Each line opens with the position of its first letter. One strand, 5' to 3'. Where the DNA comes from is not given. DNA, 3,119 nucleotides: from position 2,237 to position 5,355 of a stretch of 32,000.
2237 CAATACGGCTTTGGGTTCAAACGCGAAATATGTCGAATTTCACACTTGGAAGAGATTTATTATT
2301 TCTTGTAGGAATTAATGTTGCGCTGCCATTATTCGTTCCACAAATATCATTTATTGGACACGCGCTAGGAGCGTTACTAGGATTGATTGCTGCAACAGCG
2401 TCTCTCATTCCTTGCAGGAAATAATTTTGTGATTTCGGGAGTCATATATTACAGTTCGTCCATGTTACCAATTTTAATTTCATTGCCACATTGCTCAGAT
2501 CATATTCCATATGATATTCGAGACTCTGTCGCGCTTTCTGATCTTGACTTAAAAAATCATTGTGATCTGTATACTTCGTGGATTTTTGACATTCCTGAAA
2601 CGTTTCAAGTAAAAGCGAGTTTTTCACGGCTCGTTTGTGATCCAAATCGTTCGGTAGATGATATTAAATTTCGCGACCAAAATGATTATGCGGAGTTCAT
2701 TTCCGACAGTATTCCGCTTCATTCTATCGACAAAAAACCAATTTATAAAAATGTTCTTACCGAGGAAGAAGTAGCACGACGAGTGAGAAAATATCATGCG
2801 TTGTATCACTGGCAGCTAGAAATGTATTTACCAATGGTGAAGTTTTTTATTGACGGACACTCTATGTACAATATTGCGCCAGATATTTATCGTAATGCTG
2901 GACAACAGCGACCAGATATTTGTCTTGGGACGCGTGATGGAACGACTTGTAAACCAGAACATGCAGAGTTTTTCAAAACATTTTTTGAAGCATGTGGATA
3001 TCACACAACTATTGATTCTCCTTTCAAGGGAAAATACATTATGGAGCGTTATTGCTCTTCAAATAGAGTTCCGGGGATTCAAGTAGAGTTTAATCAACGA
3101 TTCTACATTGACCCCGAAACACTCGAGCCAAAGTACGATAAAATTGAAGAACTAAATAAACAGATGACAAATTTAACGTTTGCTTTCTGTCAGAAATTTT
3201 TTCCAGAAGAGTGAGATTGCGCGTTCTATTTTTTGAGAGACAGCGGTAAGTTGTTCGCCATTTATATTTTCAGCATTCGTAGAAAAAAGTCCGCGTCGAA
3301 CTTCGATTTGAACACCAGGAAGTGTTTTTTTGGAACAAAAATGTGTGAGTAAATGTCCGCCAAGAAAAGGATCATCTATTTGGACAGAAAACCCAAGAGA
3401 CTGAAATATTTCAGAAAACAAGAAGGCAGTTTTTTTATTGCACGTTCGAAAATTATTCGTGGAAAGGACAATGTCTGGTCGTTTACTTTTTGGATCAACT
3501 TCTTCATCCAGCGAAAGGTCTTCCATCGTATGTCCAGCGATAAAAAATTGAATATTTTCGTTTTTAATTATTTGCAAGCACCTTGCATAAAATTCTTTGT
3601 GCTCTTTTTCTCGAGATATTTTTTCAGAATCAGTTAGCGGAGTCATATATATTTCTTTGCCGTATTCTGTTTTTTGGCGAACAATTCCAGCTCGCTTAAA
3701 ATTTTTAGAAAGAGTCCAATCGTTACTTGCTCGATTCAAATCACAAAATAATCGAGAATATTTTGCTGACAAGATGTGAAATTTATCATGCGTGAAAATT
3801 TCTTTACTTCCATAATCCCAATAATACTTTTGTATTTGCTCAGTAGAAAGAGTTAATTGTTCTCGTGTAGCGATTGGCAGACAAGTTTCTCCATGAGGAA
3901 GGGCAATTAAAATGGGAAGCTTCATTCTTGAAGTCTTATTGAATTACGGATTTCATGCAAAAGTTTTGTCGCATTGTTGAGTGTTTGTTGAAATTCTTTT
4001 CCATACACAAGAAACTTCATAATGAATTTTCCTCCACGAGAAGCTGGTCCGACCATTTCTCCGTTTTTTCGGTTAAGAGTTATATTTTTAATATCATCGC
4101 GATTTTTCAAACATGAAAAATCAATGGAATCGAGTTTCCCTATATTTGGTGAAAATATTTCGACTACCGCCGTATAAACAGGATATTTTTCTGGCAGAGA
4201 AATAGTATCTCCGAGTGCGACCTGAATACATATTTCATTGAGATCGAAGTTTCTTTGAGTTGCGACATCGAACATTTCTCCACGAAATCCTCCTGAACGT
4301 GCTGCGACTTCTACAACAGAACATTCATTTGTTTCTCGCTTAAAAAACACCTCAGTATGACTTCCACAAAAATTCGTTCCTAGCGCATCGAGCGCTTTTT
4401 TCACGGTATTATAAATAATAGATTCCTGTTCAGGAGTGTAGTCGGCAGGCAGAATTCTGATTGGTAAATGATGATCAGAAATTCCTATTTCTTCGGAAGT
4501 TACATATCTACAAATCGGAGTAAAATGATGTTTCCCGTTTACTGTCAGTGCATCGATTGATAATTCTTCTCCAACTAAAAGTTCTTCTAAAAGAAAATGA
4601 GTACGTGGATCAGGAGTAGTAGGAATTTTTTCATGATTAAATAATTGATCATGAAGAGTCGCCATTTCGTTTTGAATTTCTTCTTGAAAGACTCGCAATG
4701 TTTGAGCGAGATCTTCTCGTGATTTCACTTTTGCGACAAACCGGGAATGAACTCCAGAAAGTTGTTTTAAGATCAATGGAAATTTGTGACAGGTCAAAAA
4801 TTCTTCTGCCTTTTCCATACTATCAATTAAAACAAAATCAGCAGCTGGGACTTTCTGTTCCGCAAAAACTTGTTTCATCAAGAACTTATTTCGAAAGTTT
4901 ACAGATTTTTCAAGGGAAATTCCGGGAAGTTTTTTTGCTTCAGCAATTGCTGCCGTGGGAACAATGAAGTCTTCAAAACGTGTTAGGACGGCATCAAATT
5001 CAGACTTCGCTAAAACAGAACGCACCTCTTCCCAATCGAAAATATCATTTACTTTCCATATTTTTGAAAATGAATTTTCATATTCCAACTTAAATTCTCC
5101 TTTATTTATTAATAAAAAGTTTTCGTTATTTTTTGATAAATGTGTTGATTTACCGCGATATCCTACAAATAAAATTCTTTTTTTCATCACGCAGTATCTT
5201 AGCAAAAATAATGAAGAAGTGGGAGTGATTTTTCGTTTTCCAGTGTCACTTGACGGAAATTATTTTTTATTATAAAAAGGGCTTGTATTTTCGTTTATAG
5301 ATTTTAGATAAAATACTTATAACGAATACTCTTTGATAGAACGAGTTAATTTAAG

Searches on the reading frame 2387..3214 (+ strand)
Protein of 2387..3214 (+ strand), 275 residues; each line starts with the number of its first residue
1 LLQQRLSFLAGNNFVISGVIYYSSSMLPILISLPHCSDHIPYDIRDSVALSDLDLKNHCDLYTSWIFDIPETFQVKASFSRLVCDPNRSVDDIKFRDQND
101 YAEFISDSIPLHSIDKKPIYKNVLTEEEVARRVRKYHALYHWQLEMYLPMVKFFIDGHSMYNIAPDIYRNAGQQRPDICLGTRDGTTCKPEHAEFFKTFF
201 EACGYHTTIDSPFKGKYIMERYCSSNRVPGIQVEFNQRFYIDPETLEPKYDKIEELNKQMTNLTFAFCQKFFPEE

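Call 61: search_protein_families(library=pfam, proteins=[window:2387-3214:+], max_evalue=0.001)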
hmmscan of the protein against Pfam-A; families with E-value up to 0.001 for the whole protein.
window:2387-3214:+ (275 aa): 1 family
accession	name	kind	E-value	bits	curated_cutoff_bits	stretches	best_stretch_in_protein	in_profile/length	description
PF05013.17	FGase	-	2.2e-42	146.1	28.9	1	28-240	2-218/219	N-formylglutamate amidohydrolase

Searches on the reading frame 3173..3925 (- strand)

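Call 61: search_protein_families(library=pfam, proteins=[window:3173-3925:-], max_evalue=0.001)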
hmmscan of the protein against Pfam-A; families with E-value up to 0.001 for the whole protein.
window:3173-3925:- (250 aa): 1 family
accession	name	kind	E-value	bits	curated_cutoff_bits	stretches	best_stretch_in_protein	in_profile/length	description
PF05013.17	FGase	-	2.9e-28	100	28.9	1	4-214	2-218/219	N-formylglutamate amidohydrolase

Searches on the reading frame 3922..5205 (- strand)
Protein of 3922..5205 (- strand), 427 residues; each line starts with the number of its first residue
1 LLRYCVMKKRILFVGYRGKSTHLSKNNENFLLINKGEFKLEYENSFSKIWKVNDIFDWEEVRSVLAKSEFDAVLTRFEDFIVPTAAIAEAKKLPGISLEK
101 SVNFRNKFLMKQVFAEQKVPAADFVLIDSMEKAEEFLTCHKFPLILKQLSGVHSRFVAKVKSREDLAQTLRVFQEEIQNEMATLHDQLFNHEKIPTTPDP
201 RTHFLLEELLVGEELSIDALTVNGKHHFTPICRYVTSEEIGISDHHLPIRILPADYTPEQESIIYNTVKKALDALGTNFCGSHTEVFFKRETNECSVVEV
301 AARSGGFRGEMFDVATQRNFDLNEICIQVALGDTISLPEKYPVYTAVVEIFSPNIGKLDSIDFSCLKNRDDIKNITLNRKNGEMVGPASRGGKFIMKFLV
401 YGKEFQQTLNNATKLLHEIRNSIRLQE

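Call 61: search_protein_families(library=pfam, proteins=[window:3922-5205:-], max_evalue=0.001)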
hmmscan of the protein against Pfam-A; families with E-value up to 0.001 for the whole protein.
window:3922-5205:- (427 aa): 3 families
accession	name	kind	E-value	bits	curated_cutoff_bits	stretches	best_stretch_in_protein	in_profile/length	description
PF13535.11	ATP-grasp_4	-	1.1e-13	51.5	27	1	141-306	2-155/160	ATP-grasp domain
PF01071.24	GARS_A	-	1.9e-05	25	27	1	106-233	2-112/194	Phosphoribosylglycinamide synthetase, ATP-grasp (A) domain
PF08443.16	RimK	-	3.5e-05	23.9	21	1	105-177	2-76/188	RimK-like ATP-grasp domain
